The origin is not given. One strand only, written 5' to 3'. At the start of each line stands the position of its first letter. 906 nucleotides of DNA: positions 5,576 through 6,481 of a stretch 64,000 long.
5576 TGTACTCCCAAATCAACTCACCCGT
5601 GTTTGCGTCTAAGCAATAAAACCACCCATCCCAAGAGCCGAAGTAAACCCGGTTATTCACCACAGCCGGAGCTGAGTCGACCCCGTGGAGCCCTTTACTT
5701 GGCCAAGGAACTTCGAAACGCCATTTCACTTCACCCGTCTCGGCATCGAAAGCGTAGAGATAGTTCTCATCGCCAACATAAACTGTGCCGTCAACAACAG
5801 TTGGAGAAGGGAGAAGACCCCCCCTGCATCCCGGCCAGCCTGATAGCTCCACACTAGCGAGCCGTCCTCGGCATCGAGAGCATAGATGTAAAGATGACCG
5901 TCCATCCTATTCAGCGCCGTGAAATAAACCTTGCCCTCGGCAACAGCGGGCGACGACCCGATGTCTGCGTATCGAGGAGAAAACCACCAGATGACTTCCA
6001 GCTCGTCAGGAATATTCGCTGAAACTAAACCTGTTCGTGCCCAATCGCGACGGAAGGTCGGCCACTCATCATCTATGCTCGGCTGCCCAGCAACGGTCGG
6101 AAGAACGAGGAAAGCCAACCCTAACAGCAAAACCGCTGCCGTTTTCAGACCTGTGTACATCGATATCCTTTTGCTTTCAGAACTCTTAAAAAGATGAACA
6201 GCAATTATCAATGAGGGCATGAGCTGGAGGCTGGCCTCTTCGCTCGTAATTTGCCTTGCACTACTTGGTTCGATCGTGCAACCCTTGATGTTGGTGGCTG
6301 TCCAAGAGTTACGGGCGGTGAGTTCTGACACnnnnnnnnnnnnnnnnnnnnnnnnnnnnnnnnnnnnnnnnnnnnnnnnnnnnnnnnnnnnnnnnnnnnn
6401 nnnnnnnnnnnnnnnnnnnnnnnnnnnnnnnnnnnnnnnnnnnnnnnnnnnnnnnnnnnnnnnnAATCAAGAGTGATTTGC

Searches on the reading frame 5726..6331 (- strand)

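Call 63: search_protein_families(library=pfam, proteins=[window:5726-6331:-], max_evalue=0.01)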
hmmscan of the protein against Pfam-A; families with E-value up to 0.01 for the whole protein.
window:5726-6331:- (201 aa): 1 family
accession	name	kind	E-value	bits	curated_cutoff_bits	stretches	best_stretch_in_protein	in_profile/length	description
PF13360.13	PQQ_2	-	3.2e-05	24.1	27.6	1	112-170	54-106/233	Outer membrane protein assembly factor BamB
